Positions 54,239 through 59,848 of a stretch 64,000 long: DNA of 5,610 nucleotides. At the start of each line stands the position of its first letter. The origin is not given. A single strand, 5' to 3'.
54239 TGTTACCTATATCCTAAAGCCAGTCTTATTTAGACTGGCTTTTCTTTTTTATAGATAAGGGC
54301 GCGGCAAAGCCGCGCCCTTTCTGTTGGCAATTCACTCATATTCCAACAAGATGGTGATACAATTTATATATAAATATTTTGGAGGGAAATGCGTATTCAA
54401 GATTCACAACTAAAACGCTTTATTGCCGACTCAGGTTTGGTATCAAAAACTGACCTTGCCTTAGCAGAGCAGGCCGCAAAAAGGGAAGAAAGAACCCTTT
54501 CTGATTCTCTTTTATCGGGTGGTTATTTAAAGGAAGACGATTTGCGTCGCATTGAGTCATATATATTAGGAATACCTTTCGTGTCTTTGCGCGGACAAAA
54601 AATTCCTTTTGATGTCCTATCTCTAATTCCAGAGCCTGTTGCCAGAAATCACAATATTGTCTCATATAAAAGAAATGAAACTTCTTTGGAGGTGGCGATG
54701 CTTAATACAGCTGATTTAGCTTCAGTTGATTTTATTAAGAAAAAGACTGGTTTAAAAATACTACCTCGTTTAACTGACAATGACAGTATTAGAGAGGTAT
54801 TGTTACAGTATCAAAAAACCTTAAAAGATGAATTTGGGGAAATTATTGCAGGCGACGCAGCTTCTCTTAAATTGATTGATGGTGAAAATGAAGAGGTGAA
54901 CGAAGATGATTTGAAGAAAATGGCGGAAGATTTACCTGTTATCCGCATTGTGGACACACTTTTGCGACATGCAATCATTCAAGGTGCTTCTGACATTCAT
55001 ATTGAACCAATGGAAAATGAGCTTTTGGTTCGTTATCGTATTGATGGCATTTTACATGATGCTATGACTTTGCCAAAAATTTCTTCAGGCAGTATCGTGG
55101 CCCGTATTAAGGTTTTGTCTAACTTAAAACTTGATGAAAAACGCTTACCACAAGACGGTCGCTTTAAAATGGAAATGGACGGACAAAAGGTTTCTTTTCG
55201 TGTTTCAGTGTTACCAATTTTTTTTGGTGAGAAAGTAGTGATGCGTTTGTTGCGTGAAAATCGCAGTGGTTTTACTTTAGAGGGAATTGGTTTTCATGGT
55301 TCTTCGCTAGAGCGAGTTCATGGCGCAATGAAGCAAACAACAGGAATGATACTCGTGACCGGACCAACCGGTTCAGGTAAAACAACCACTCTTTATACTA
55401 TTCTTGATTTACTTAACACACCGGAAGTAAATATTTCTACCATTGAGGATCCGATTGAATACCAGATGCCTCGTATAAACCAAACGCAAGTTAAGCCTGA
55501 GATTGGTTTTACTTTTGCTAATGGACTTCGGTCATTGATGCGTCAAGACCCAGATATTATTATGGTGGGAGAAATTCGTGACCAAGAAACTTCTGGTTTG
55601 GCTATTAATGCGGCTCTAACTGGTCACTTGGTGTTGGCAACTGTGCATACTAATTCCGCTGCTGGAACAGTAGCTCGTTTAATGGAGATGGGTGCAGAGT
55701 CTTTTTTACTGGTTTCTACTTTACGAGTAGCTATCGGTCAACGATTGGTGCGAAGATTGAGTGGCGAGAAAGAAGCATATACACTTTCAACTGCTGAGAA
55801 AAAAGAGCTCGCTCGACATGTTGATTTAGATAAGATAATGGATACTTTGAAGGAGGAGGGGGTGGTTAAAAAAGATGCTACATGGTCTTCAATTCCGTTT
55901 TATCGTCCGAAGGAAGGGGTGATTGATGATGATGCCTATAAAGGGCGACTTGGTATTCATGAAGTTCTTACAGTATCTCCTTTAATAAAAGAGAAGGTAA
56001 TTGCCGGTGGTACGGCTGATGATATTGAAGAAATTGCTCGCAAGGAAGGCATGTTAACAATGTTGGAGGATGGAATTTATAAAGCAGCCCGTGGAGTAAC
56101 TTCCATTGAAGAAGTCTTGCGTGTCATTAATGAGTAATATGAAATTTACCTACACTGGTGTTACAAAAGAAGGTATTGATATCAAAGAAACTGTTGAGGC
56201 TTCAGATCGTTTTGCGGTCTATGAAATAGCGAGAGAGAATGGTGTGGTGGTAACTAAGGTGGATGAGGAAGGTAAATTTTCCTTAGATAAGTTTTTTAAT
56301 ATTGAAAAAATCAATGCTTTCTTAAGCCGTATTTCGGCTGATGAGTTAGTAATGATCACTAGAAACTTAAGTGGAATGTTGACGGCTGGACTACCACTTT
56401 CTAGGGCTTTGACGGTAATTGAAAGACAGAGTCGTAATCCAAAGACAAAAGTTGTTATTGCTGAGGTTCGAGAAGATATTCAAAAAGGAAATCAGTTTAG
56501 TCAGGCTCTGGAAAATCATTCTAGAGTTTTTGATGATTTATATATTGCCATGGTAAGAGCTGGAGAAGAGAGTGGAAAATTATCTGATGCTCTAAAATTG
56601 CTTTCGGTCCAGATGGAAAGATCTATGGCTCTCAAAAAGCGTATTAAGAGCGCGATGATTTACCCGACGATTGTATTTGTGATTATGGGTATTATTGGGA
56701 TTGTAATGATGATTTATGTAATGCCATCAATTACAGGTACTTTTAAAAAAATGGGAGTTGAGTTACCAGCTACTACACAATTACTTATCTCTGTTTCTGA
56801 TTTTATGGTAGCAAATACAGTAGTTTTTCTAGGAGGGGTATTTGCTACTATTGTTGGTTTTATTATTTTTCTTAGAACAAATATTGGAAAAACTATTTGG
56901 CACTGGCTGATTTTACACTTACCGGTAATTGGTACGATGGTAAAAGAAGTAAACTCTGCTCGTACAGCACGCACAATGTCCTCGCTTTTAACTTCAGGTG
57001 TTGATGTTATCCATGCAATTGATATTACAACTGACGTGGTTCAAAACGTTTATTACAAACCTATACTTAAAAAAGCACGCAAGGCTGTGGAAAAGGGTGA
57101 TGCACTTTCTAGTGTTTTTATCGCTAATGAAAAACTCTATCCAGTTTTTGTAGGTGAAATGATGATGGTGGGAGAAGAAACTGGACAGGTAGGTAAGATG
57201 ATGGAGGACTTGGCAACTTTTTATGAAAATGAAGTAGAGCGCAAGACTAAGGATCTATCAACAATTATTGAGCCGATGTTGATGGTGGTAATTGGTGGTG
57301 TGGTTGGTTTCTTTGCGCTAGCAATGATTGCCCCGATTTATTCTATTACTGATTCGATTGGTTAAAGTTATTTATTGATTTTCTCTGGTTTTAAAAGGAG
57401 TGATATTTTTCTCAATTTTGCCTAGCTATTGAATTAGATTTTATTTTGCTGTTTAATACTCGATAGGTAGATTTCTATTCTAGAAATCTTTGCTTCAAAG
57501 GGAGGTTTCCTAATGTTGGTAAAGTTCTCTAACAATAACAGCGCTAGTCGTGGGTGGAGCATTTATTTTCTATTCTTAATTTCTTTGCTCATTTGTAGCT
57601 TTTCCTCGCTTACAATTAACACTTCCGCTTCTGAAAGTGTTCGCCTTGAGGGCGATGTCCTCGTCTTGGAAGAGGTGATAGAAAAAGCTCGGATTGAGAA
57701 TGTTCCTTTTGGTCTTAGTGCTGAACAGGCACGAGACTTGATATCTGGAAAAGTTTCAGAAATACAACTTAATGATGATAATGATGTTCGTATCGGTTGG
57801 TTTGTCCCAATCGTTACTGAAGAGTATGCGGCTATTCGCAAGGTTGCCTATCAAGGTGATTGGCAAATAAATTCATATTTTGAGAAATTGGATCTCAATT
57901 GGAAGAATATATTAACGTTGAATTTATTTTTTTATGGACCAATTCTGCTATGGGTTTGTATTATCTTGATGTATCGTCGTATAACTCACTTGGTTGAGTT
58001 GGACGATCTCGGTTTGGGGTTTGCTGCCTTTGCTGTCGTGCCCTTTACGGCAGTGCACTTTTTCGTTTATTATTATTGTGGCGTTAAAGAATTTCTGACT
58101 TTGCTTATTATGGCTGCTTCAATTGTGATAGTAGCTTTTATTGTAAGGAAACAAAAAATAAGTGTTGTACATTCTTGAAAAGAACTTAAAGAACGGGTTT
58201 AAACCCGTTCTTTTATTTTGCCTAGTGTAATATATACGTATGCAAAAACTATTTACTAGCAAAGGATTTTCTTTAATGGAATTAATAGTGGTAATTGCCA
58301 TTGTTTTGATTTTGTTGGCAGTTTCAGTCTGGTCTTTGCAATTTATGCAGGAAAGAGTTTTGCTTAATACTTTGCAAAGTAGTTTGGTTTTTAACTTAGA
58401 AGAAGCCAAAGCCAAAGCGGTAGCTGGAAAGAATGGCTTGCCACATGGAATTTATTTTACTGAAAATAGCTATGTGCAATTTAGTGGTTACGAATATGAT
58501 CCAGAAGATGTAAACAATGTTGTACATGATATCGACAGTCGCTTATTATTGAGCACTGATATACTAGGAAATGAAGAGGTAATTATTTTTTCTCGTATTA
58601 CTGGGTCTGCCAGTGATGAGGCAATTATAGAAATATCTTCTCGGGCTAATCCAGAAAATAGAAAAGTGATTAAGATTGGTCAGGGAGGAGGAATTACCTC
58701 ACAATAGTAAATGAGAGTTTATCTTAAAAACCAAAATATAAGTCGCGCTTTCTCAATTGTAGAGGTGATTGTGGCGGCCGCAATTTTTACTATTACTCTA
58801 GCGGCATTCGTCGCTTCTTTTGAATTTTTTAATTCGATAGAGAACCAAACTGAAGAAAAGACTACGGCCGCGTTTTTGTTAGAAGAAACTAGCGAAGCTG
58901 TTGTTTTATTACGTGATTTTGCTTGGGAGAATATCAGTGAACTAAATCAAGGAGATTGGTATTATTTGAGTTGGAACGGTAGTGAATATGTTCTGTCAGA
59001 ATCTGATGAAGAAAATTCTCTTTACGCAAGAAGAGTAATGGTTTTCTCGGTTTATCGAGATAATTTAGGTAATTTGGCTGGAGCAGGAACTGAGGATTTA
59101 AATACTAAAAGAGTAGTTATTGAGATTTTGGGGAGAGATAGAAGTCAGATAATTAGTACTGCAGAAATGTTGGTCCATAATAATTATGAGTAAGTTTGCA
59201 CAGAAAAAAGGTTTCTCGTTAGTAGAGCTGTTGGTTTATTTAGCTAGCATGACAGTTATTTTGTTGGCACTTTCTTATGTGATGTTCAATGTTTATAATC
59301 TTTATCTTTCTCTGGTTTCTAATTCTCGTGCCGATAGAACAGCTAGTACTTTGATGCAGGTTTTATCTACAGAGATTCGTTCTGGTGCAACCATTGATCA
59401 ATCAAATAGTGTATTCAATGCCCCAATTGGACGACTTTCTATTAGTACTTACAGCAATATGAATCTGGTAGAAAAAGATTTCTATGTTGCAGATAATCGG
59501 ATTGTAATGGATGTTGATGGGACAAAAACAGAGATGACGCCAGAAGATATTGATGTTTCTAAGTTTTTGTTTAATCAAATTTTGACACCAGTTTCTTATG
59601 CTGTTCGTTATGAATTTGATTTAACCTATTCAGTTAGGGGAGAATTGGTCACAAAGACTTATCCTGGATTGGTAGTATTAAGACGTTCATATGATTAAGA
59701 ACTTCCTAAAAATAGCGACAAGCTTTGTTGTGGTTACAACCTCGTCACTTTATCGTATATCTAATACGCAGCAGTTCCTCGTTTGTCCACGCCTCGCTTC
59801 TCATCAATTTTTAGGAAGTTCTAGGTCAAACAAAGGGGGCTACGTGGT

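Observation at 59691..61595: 634-aa pilin-like protein lacking Glu5, with Gly-rich beta-helix repeats, at the end of the pilB-pilC-pilin operon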

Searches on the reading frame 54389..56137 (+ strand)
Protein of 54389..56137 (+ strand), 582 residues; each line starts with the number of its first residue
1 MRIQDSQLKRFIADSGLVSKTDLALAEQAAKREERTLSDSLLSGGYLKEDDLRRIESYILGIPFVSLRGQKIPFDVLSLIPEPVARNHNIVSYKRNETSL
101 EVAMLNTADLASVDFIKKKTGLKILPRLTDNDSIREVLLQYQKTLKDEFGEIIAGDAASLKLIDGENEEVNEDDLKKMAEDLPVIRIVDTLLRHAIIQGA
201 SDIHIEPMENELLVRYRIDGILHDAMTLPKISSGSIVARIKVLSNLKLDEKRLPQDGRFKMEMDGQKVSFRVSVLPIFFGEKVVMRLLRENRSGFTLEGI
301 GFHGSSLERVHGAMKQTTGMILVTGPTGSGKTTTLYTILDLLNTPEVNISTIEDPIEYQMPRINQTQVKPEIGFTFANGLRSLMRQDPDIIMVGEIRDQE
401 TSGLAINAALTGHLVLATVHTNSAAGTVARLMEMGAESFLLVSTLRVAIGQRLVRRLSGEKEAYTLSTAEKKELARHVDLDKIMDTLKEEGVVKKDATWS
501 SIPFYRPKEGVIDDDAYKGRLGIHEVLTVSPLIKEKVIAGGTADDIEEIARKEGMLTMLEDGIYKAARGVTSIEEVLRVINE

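Call 3: search_protein_families(library=pfam, proteins=[window:54389-56137:+], max_evalue=1)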
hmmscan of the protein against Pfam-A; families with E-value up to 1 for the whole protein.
window:54389-56137:+ (582 aa): 25 families
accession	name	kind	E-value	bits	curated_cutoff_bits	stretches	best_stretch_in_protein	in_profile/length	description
PF00437.27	T2SSE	-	8.2e-118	393.7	24.9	1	179-578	3-370/370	Type II/IV secretion system protein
PF05157.20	MshEN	-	2.1e-11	44.1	23.1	1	60-144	1-86/90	MshEN domain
PF13401.12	AAA_22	-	0.00013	22.7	27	1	316-345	3-32/130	AAA domain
PF03266.21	NTPase_1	-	0.00093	19.5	23.9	1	321-349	2-30/168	NTPase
PF13191.12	AAA_16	-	0.001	20.1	32.6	1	312-346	18-52/167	AAA ATPase domain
PF25199.1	nSTAND_NTPase5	-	0.0013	19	34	1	313-355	36-79/145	Novel STAND NTPase 5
PF13555.12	AAA_29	-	0.0015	18.7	27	1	314-343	18-47/61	P-loop containing region of AAA domain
PF00005.33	ABC_tran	-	0.0041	18.2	25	1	320-378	13-67/137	ABC transporter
PF02492.25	cobW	-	0.0072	16.4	20.7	1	321-348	3-29/180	CobW/HypB/UreG, nucleotide-binding domain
PF13662.12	Toprim_4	-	0.0078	16.9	25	1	307-352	47-84/85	Toprim domain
PF13245.12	AAA_19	-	0.01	16.5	25.1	1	316-344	9-37/134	AAA domain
PF20720.3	nSTAND3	-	0.015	15.4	27.2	1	316-348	15-47/155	Novel STAND NTPase 3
PF13086.12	AAA_11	-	0.016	15.4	27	1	308-351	8-43/257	AAA domain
PF13604.12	AAA_30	-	0.03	14.5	27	1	312-342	12-42/191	AAA domain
PF13476.12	AAA_23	-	0.031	15.3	27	1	318-341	19-42/201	AAA domain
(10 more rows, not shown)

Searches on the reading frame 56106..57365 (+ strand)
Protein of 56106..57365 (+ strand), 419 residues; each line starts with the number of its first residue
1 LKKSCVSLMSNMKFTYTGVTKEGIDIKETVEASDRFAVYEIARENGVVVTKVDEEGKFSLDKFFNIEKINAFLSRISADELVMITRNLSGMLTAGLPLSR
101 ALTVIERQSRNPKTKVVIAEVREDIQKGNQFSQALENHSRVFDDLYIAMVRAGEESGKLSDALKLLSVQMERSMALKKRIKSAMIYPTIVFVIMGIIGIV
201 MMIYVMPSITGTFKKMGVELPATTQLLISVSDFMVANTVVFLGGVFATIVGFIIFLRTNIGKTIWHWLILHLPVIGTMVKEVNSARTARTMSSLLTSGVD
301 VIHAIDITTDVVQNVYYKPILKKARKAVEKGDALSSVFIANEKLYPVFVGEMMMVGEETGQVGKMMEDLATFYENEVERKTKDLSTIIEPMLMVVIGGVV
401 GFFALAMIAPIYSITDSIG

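Call 3: search_protein_families(library=pfam, proteins=[window:56106-57365:+], max_evalue=1)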
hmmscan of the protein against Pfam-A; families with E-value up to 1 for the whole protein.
window:56106-57365:+ (419 aa): 2 families
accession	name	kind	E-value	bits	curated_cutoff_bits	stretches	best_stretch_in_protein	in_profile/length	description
PF00482.28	T2SSF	-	1.1e-57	193.9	25.2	2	85-207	2-125/125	Type II secretion system (T2SS), protein F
PF02687.27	FtsX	-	0.24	11.9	25.5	0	178-259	42-119/120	FtsX-like permease C-terminal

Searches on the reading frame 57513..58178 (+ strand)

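Call 3: search_protein_families(library=pfam, proteins=[window:57513-58178:+], max_evalue=1)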
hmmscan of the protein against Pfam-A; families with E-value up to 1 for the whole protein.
window:57513-58178:+ (221 aa): 1 family
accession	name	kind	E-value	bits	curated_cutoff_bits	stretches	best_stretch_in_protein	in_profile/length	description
PF05076.18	SUFU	-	0.16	12.3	25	1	80-111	118-149/172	Suppressor of fused protein (SUFU)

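Call 6: search_protein_families(library=ncbifam, proteins=[window:57513-58178:+], max_evalue=1)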
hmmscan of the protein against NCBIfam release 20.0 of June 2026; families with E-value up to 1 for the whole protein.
window:57513-58178:+ (221 aa): 1 family
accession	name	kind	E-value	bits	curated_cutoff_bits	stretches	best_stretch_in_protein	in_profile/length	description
NF033684.1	suffix_2_RND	domain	0.83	9.7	40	1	127-153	28-54/69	transporter suffix domain-containing protein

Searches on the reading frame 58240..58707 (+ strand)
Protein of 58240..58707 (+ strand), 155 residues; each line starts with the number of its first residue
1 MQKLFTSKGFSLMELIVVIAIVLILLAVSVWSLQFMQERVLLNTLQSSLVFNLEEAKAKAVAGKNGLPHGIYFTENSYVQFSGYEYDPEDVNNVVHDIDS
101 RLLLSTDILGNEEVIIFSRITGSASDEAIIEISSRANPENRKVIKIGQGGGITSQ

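Call 3: search_protein_families(library=pfam, proteins=[window:58240-58707:+], max_evalue=1)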
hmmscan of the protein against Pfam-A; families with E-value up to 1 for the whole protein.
window:58240-58707:+ (155 aa): 2 families
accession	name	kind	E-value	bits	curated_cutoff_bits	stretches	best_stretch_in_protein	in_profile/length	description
PF07963.17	N_methyl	-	2.1e-05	24.3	21.2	1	7-29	4-26/27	Prokaryotic N-terminal methylation motif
PF17608.7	DUF5504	-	0.057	14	27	1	7-47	31-70/127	Family of unknown function (DUF5504)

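Call 6: search_protein_families(library=ncbifam, proteins=[window:58240-58707:+], max_evalue=1)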
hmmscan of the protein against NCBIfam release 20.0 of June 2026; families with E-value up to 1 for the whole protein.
window:58240-58707:+ (155 aa): 13 families
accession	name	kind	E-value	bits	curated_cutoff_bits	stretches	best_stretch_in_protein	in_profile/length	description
TIGR01708.2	typeII_sec_gspH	equivalog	2.8e-07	30.7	80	1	7-90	1-81/169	type II secretion system minor pseudopilin GspH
NF007862.0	PRK10574.1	equivalog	4.3e-06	26.9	138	1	7-51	4-49/145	prepilin peptidase-dependent pilin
TIGR02532.1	IV_pilin_GFxxxE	domain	6.7e-06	25.7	16.3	1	8-28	2-22/24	prepilin-type N-terminal cleavage/methylation domain-containing protein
NF007800.0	PRK10506.1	equivalog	4.1e-05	23.4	158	1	6-60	7-61/163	prepilin peptidase-dependent protein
TIGR02596.1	TIGR02596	subfamily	0.00026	21.1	70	1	10-61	1-52/196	Verru_Chthon cassette protein D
NF040982.1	ComGD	equivalog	0.0018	18.7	70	1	8-79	2-73/139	competence type IV pilus minor pilin ComGD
NF041013.1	T4P_ComGE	equivalog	0.0089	16.1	49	1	8-56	4-52/83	competence type IV pilus minor pilin ComGE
TIGR01710.1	typeII_sec_gspG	equivalog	0.0097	15.9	88.85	1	8-41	1-34/134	type II secretion system major pseudopilin GspG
NF041775.1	typeIV_PilA_Myxo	equivalog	0.011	15.7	400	1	7-39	10-42/214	type IV pilin protein PilA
NF040999.1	pilin_ComGC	equivalog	0.014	15.5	75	1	8-40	2-34/84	competence type IV pilus major pilin ComGC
NF033853.2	KPN_two_small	subfamily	0.054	13.1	33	1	16-33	3-20/37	small membrane protein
NF007848.0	PRK10557.1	equivalog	0.11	11.8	120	1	5-49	8-52/192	prepilin peptidase-dependent protein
NF007660.0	PRK10332.1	equivalog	0.2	12.2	86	1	4-42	5-44/107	prepilin-type N-terminal cleavage/methylation domain-containing protein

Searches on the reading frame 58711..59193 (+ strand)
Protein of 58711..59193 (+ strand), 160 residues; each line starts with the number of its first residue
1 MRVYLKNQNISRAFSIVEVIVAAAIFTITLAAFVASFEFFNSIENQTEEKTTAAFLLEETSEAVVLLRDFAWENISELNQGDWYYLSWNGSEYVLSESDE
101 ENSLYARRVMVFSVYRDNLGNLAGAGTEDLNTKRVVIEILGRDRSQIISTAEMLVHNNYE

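Call 3: search_protein_families(library=pfam, proteins=[window:58711-59193:+], max_evalue=1)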
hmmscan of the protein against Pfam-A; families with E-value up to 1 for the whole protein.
window:58711-59193:+ (160 aa): 1 family
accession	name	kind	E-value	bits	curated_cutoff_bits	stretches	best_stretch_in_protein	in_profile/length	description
PF07963.17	N_methyl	-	0.00054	19.9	21.2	1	11-32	4-25/27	Prokaryotic N-terminal methylation motif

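Call 6: search_protein_families(library=ncbifam, proteins=[window:58711-59193:+], max_evalue=1)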
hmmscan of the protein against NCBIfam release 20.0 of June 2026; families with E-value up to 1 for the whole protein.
window:58711-59193:+ (160 aa): 5 families
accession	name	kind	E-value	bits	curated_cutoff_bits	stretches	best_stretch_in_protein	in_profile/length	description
TIGR01707.1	gspI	equivalog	0.00054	20.4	44.35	1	14-67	2-55/101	type II secretion system minor pseudopilin GspI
NF041013.1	T4P_ComGE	equivalog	0.011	15.8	49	1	12-61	4-53/83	competence type IV pilus minor pilin ComGE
NF041002.1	pilin_ComGF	equivalog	0.05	13.8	80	1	12-53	2-43/139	competence type IV pilus minor pilin ComGF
TIGR02532.1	IV_pilin_GFxxxE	domain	0.064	13.1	16.3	1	12-32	2-22/24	prepilin-type N-terminal cleavage/methylation domain-containing protein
TIGR01711.1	gspJ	equivalog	0.083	12.7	64.85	1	13-69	2-56/192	type II secretion system minor pseudopilin GspJ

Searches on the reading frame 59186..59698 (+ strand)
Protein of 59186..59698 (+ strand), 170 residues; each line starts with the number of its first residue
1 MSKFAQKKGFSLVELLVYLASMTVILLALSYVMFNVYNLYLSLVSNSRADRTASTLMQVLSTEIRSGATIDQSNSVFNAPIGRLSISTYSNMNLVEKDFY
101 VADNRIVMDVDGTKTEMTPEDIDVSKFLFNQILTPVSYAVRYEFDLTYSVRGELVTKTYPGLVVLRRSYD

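Call 3: search_protein_families(library=pfam, proteins=[window:59186-59698:+], max_evalue=1)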
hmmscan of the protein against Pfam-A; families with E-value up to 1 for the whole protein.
window:59186-59698:+ (170 aa): 1 family
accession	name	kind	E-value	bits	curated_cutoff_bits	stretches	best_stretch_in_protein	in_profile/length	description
PF07963.17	N_methyl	-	0.0018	18.2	21.2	1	7-28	4-25/27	Prokaryotic N-terminal methylation motif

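Call 6: search_protein_families(library=ncbifam, proteins=[window:59186-59698:+], max_evalue=1)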
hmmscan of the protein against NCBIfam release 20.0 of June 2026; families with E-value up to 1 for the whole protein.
window:59186-59698:+ (170 aa): 6 families
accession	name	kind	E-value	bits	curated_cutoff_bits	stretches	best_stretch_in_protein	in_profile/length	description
NF008056.1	PRK10790.1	equivalog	0.012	14.2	746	1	21-102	61-141/584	SmdB family multidrug efflux ABC transporter permease/ATP-binding protein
NF007660.0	PRK10332.1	equivalog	0.02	15.4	86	1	5-54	6-55/107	prepilin-type N-terminal cleavage/methylation domain-containing protein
NF007848.0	PRK10557.1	equivalog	0.034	13.4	120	1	5-53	8-56/192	prepilin peptidase-dependent protein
NF041002.1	pilin_ComGF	equivalog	0.037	14.2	80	1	7-72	1-65/139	competence type IV pilus minor pilin ComGF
NF040982.1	ComGD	equivalog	0.24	11.8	70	1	7-37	1-31/139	competence type IV pilus minor pilin ComGD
TIGR02532.1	IV_pilin_GFxxxE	domain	0.83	9.6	16.3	0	7-17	1-11/24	prepilin-type N-terminal cleavage/methylation domain-containing protein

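Call 11: list_cluster_members(proteins=[P0001, window:59186-59698:+, window:58240-58707:+, window:57513-58178:+])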
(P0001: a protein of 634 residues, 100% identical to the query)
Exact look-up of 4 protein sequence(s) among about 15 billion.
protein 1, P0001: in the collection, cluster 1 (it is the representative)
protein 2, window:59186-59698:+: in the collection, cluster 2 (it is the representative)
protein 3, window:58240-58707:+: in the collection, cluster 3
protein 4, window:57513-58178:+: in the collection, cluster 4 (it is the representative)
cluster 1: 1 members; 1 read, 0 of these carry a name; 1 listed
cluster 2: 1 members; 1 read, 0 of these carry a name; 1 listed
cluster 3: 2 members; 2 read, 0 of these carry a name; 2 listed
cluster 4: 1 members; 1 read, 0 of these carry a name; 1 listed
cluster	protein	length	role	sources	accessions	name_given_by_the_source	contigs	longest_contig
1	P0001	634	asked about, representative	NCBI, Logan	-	-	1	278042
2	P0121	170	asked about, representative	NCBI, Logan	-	-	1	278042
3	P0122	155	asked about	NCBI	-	-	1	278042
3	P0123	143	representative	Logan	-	-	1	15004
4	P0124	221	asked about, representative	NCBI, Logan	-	-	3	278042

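Call 65: find_homologous_proteins(query=window:59186-59698:+, max_evalue=0.001)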
Query window:59186-59698:+ (170 aa): 28 proteins with E <= 0.001 among 194 candidates.
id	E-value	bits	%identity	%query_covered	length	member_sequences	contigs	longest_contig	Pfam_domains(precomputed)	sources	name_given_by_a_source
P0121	1.1e-100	351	100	100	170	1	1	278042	-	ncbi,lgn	-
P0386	3.3e-63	230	66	96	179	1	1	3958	-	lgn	-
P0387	4.0e-63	230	67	96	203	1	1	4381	-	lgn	-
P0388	6.7e-63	229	69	94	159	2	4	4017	-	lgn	-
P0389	1.7e-61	224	66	95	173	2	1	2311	-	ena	-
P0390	3.0e-61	224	65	96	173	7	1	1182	-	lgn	-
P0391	4.7e-61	223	63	98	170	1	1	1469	-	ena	-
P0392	1.2e-60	222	59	100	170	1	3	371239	-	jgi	jgi:Tfp pilus assembly protein PilV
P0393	1.8e-60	221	63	100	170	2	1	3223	-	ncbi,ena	-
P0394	2.1e-60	221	61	96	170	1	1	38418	-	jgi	jgi:Tfp pilus assembly protein PilV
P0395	2.7e-60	220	59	100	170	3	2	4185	-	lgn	-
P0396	8.7e-60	219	64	97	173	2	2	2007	PF07963.18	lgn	-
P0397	1.1e-59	219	66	95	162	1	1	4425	-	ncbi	ncbi:MAG: hypothetical protein WD605_02130, partial [Candidatus Paceibacterota bacterium]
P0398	3.5e-59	217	63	96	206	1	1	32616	-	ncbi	-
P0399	8.2e-59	216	61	97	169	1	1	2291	PF07963.18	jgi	-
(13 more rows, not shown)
